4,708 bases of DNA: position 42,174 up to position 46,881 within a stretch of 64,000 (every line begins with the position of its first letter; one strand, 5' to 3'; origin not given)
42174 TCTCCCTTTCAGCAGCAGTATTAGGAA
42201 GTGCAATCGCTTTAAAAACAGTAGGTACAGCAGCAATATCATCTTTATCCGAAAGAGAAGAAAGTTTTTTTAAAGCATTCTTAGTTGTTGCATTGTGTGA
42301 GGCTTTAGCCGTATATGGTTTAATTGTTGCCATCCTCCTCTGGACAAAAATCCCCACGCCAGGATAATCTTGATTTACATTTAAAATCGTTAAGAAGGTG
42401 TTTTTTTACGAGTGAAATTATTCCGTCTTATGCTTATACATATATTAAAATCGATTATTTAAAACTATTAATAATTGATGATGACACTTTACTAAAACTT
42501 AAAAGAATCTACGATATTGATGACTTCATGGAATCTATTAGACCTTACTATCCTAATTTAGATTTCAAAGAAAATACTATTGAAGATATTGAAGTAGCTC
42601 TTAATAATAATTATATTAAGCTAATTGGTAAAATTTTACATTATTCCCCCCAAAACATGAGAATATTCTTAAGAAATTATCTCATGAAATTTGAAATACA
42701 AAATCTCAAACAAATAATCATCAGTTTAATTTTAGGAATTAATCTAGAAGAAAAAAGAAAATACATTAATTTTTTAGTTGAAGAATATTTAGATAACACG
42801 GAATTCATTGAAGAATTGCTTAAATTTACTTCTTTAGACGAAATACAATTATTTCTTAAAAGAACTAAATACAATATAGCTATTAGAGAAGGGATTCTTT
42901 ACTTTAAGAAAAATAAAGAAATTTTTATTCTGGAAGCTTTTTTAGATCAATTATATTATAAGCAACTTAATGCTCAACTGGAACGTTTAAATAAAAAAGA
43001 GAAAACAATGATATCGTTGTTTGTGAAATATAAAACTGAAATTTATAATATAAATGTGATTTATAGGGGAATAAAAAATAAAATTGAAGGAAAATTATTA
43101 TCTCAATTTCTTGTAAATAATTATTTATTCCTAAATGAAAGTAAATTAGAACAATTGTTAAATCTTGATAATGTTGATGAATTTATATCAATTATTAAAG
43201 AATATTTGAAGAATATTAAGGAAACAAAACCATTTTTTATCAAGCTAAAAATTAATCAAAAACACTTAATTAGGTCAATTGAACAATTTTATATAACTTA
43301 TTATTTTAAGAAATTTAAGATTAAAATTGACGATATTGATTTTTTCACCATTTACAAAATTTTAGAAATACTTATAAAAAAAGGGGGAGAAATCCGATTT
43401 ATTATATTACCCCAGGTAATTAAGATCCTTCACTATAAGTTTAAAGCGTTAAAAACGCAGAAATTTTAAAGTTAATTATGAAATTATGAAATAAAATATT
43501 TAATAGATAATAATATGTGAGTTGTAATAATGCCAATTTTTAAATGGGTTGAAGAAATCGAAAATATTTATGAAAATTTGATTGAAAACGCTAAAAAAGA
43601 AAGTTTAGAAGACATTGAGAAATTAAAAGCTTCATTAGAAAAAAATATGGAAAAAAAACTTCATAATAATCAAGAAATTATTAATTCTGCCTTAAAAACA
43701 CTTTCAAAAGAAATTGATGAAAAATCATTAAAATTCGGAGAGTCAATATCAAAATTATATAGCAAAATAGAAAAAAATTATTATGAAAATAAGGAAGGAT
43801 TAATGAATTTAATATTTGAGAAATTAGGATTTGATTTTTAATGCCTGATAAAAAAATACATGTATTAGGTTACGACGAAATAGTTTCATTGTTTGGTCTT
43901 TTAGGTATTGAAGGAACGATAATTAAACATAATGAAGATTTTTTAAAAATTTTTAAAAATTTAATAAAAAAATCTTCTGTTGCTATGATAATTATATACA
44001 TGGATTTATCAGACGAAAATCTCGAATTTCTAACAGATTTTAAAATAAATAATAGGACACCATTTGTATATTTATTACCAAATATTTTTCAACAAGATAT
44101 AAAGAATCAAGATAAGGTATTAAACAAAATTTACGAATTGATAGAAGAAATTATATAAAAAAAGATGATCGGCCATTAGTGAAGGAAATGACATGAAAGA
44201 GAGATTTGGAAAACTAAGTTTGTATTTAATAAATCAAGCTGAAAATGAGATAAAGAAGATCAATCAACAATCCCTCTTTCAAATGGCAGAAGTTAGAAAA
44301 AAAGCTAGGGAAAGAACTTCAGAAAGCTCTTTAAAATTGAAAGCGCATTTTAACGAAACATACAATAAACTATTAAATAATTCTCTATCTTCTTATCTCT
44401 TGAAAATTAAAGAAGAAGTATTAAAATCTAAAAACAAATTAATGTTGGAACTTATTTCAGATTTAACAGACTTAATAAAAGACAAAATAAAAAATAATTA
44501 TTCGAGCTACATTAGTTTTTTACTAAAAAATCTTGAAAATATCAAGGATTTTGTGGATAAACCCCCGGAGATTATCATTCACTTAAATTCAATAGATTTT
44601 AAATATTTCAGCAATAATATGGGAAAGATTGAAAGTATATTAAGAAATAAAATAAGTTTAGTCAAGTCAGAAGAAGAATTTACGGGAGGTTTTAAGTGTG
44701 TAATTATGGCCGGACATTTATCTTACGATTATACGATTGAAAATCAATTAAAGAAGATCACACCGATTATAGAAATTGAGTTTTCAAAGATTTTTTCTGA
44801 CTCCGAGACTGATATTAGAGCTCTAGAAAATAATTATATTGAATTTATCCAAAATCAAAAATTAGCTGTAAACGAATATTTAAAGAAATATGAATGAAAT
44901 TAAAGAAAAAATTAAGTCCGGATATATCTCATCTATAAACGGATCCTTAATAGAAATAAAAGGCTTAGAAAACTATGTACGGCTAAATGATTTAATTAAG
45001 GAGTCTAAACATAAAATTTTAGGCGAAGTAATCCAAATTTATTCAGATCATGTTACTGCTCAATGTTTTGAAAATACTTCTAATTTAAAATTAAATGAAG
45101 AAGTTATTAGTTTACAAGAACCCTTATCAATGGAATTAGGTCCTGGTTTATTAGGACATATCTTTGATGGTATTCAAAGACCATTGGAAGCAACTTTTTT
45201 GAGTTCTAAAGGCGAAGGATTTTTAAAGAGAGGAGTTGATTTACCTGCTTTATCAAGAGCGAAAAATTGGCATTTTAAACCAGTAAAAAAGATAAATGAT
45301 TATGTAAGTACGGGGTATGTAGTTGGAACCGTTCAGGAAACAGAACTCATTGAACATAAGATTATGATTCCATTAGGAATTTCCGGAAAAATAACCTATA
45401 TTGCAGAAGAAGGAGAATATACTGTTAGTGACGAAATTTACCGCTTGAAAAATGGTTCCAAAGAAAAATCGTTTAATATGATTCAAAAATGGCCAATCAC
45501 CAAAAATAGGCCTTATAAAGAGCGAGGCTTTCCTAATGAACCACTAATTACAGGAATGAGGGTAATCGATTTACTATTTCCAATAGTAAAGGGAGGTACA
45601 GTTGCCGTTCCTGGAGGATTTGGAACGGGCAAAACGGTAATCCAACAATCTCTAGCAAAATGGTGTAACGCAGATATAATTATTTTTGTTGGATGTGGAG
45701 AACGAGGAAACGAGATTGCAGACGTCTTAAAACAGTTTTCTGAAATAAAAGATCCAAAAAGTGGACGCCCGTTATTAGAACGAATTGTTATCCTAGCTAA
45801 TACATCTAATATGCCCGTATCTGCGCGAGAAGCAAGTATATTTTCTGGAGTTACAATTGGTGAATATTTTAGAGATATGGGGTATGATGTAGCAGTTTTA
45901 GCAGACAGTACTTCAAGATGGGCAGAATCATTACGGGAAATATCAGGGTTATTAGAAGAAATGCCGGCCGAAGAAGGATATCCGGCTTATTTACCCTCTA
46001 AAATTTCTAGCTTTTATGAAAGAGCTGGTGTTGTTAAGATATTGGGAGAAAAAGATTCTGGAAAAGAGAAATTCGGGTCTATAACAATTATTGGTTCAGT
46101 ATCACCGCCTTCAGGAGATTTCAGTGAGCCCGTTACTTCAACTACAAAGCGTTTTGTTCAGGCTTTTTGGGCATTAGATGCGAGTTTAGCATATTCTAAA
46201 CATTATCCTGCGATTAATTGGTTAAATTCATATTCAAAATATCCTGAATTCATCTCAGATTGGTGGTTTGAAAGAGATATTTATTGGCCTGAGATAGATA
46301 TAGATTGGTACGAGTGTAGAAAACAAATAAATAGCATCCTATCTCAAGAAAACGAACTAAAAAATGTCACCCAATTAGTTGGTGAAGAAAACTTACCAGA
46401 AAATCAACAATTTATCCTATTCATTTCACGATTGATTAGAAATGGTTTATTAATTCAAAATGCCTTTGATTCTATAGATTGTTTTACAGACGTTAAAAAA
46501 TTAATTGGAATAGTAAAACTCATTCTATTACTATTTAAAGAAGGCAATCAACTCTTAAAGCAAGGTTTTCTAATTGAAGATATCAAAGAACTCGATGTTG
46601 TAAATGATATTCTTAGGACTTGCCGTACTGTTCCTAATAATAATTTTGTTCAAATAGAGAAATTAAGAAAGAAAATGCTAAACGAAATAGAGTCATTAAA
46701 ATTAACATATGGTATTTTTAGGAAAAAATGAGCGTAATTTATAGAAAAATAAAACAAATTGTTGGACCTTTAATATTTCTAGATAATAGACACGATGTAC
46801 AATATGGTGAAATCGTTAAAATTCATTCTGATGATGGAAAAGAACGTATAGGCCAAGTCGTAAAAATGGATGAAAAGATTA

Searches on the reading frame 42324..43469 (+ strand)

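Call 6: search_protein_families(library=pfam, proteins=[window:42324-43469:+])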
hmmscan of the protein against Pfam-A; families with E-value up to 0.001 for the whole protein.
window:42324-43469:+ (381 aa): 1 family
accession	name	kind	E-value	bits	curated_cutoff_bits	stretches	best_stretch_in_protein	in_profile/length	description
PF01992.21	vATP-synt_AC39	-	4.9e-28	98.9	29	1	50-332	12-293/339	ATP synthase (C/AC39) subunit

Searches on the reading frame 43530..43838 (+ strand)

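Call 87: search_protein_families(library=ncbifam, proteins=[window:43530-43838:+], max_evalue=0.001)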
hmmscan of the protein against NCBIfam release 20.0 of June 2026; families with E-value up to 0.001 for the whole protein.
window:43530-43838:+ (103 aa): 1 family
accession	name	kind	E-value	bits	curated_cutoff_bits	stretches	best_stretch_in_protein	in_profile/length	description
NF009989.0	PRK13455.1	equivalog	0.0004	20.5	249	1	9-68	91-150/185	F0F1 ATP synthase subunit B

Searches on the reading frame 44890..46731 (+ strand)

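Call 6: search_protein_families(library=pfam, proteins=[window:44890-46731:+])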
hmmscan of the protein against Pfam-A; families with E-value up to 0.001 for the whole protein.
window:44890-46731:+ (613 aa): 4 families
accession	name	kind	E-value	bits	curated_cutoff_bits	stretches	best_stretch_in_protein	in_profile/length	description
PF00006.31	ATP-synt_ab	-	4.3e-73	245.9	29.5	1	222-449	1-213/213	ATP synthase alpha/beta family, nucleotide-binding domain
PF16886.11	ATP-synt_ab_Xtn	-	9e-31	105.9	25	1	119-203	2-87/88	ATPsynthase alpha/beta subunit barrel-sandwich domain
PF22919.1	ATP-synt_VA_C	-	2.1e-16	60.2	24.7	1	463-563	2-98/101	C-terminal domain of V and A type ATP synthase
PF02874.29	ATP-synt_ab_N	-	6.5e-07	30.2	20.9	1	13-74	1-67/69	ATP synthase alpha/beta family, beta-barrel domain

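Call 87: search_protein_families(library=ncbifam, proteins=[window:44890-46728:+], max_evalue=0.001)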
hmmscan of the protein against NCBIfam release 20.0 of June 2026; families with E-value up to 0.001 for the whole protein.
window:44890-46728:+ (613 aa): 32 families (the best 25 are shown)
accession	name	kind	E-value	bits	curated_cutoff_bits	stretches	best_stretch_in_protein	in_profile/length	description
NF003220.0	PRK04192.1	subfamily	1.7e-231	769.6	470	1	9-603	3-583/588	V-type ATP synthase subunit A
TIGR01043.1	ATP_syn_A_arch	equivalog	1.3e-227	756.9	972.15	1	10-600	2-579/580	ATP synthase subunit A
TIGR01042.1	V-ATPase_V1_A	equivalog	1.3e-181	605.2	779.9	1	10-561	2-543/591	V-type ATPase subunit A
NF011287.0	PRK14698.1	equivalog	2e-181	605.5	1238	2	248-602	669-1010/1017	V-type ATP synthase subunit A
TIGR02546.1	III_secr_ATP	equivalog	8.7e-49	166.3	604.75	2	187-453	97-346/423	type III secretion system ATPase SctN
TIGR03496.1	FliI_clade1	equivalog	4e-47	160.9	619.1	2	211-451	113-337/414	flagellar protein export ATPase FliI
TIGR03498.1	FliI_clade3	equivalog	6.6e-47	160.1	587.45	2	207-451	112-340/418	flagellar protein export ATPase FliI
TIGR01026.1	fliI_yscN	subfamily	4.2e-46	157.6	379.5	2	212-451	140-361/440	FliI/YscN family ATPase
TIGR03497.1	FliI_clade2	equivalog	3e-45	154.9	629.8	2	211-451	113-335/413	flagellar protein export ATPase FliI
TIGR01039.1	atpD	equivalog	6.4e-39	134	462.85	1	194-535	102-416/462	F0F1 ATP synthase subunit beta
NF003235.0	PRK04196.1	subfamily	3.9e-38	131.3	349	2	211-518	121-411/462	V-type ATP synthase subunit B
NF005391.0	PRK06936.1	equivalog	6.7e-35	120.7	657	1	196-451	122-360/439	type III secretion system ATPase SctN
NF005295.0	PRK06820.1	equivalog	1.1e-34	120.3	690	2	216-450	144-360/440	EscN/YscN/HrcN family type III secretion system ATPase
NF006290.1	PRK08472.1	equivalog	2.6e-33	115.5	644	2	200-451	121-355/433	flagellar protein export ATPase FliI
NF006012.0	PRK08149.1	equivalog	1.6e-32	113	594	1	202-452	120-353/431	type III secretion system ATPase SctN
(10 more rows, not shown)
